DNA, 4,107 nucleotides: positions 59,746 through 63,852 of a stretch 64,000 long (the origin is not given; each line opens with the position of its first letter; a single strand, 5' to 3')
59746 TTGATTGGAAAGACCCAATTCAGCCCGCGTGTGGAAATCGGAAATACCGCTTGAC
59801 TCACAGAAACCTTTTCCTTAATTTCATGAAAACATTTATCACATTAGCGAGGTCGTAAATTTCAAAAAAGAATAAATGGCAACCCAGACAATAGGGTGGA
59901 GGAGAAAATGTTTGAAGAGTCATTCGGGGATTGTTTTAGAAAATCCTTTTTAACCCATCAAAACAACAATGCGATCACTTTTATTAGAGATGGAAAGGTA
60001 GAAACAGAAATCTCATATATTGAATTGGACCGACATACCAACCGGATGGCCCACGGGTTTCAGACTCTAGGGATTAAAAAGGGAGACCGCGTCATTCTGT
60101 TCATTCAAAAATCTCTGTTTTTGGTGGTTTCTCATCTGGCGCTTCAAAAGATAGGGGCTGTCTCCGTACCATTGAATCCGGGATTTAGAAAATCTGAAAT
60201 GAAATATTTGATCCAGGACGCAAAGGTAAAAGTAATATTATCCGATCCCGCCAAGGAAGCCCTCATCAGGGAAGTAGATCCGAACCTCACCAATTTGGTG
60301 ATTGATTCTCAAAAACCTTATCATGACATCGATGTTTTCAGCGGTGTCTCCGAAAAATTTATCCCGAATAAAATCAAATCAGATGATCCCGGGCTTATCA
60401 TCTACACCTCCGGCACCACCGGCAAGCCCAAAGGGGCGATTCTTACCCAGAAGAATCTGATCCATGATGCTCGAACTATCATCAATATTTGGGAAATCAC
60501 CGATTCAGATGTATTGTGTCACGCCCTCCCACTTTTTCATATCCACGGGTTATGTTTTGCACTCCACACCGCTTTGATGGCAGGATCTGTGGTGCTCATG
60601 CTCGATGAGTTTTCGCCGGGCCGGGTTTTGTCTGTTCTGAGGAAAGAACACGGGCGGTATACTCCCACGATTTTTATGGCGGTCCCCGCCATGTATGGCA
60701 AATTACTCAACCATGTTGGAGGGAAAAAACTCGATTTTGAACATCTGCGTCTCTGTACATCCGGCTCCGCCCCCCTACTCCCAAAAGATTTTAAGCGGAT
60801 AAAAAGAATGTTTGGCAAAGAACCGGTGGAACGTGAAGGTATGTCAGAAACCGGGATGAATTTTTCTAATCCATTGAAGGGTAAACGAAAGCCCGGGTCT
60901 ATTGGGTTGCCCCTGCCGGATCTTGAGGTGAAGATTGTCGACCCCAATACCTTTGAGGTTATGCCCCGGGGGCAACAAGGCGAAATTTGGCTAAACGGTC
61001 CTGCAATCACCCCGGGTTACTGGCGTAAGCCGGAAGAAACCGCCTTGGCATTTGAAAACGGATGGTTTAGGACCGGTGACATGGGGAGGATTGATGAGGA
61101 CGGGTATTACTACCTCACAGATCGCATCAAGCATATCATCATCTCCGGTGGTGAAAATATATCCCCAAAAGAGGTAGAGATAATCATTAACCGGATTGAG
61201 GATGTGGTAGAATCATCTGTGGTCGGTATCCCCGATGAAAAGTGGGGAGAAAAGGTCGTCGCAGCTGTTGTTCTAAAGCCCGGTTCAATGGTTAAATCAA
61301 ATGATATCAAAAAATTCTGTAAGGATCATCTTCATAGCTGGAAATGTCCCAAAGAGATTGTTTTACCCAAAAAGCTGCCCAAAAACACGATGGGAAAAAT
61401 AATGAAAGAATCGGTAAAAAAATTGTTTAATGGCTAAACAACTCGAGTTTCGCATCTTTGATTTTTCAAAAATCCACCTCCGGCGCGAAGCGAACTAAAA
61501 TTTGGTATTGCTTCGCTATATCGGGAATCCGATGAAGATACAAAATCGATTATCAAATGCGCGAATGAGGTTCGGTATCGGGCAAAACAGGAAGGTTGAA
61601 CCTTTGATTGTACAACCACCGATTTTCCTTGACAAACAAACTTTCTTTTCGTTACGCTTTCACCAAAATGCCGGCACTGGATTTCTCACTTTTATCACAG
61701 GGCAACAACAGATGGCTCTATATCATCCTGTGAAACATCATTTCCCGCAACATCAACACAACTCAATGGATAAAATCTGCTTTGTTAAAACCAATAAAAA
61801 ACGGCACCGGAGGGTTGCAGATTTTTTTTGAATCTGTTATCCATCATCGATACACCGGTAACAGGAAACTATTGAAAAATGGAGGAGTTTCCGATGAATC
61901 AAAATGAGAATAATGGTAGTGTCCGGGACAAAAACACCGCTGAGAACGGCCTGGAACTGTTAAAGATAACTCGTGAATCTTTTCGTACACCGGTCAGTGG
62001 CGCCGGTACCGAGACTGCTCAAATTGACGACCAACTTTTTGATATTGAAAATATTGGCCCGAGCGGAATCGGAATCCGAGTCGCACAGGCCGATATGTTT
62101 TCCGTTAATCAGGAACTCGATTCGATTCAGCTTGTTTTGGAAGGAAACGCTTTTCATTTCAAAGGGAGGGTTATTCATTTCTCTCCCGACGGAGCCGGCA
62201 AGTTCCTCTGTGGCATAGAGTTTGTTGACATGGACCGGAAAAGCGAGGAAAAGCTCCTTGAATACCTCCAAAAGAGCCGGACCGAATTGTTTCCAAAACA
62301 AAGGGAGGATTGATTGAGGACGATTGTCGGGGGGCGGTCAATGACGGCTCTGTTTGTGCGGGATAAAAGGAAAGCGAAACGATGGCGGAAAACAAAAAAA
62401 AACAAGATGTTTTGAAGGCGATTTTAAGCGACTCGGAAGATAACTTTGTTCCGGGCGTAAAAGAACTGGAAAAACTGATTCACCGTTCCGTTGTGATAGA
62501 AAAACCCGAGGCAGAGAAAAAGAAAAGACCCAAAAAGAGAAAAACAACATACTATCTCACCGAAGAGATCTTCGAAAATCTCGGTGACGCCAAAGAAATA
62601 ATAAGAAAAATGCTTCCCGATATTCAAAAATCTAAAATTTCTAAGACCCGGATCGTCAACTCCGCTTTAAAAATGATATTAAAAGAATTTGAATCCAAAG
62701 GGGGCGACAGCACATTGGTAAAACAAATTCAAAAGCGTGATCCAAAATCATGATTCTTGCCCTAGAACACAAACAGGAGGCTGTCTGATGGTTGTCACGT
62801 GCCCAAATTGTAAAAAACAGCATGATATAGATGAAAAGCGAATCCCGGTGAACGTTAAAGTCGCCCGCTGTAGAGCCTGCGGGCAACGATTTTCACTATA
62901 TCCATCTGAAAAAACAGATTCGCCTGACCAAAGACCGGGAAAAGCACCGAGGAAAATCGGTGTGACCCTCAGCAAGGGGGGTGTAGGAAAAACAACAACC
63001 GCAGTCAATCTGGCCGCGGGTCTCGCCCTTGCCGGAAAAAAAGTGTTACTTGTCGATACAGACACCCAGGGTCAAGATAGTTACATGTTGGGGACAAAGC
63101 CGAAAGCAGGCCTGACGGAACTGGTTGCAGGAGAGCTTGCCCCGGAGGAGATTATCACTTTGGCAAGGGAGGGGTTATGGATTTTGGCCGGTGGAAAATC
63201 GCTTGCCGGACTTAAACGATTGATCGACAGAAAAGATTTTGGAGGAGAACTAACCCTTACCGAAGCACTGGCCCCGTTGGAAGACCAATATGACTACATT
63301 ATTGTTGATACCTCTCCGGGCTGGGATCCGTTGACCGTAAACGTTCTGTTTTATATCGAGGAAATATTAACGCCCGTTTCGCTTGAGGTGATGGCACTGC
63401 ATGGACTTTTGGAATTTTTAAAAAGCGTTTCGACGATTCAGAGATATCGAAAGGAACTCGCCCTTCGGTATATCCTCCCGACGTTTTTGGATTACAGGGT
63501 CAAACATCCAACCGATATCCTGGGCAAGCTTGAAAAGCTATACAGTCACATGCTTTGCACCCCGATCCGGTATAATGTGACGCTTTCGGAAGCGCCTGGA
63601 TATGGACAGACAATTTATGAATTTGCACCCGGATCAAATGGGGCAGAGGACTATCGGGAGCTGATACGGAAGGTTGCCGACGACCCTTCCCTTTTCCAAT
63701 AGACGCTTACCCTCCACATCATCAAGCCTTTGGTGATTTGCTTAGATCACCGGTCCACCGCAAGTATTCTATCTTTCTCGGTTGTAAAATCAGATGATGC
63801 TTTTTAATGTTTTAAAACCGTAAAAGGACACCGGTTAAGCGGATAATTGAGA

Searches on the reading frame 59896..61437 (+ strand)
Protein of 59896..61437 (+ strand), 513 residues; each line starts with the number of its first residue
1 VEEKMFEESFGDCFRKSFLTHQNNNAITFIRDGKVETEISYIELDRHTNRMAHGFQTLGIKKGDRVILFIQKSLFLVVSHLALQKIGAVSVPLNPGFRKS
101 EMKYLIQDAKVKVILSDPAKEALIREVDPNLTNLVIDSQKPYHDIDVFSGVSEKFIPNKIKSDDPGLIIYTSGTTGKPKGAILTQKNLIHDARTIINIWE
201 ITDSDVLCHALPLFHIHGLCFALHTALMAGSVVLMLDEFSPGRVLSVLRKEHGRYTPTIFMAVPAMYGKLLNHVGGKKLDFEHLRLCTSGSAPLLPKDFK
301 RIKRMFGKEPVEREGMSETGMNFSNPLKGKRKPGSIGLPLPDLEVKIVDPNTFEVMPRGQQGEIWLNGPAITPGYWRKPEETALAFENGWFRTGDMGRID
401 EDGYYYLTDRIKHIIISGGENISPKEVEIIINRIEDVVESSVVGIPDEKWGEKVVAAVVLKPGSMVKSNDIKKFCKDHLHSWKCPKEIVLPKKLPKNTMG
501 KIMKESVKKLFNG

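Call 10: search_protein_families(library=pfam, proteins=[window:59896-61437:+])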
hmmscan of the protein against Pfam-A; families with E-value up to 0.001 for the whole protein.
window:59896-61437:+ (513 aa): 2 families
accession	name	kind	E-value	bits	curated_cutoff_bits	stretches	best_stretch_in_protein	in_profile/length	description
PF00501.34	AMP-binding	-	5.5e-84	282.6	29.9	1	22-376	9-384/384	AMP-binding enzyme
PF13193.12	AMP-binding_C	-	1e-16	62.1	24.5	1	426-501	1-76/76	AMP-binding enzyme C-terminal domain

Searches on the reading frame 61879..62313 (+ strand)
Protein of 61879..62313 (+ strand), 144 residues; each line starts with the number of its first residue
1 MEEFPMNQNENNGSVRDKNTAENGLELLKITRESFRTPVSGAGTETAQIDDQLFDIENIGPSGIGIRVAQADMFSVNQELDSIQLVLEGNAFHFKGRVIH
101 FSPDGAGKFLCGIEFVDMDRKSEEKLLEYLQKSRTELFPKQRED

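Call 10: search_protein_families(library=pfam, proteins=[window:61879-62313:+])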
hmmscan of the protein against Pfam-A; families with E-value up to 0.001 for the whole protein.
window:61879-62313:+ (144 aa): 1 family
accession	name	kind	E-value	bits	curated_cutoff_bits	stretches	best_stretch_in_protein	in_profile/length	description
PF07238.19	PilZ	-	9.5e-09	36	22.5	1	31-131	2-101/102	PilZ domain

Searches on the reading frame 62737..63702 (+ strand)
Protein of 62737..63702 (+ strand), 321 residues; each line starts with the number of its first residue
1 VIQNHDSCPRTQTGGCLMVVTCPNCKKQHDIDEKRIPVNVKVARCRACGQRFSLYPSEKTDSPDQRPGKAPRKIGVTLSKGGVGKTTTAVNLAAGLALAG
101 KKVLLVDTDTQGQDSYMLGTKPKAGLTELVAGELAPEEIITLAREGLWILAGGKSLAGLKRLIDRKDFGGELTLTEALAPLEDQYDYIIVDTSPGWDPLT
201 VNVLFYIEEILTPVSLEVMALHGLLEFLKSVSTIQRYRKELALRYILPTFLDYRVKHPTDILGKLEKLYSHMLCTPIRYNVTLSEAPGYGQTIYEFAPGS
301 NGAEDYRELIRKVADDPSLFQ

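Call 10: search_protein_families(library=pfam, proteins=[window:62737-63702:+])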
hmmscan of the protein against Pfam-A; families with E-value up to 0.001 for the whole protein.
window:62737-63702:+ (321 aa): 8 families
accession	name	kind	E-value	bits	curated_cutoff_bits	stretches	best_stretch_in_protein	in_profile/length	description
PF13614.12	AAA_31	-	5.7e-34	118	27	1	72-239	2-173/177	AAA domain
PF01656.29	CbiA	-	6.3e-17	62.1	25.4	1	76-293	3-125/125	CobQ/CobB/MinD/ParA nucleotide binding domain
PF00142.24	Fer4_NifH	-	1.4e-10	41.5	25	1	79-134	7-63/271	4Fe-4S iron sulfur cluster binding proteins, NifH/frxC family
PF13717.11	Zn_ribbon_4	-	1.8e-10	41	30.3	1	18-52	1-35/36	zinc-ribbon domain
PF10609.15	ParA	-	1.5e-08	34.8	27.1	1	72-124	4-57/246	NUBPL iron-transfer P-loop NTPase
PF02374.21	ArsA_ATPase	-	5.8e-07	29.5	24.3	1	80-110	9-39/305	Anion-transporting ATPase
PF09140.17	MipZ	-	6.2e-07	29.4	20.7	1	76-112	5-41/262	ATPase MipZ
PF06564.18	CBP_BcsQ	-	0.00021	21.4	21.3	0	78-112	8-42/234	Cellulose biosynthesis protein BcsQ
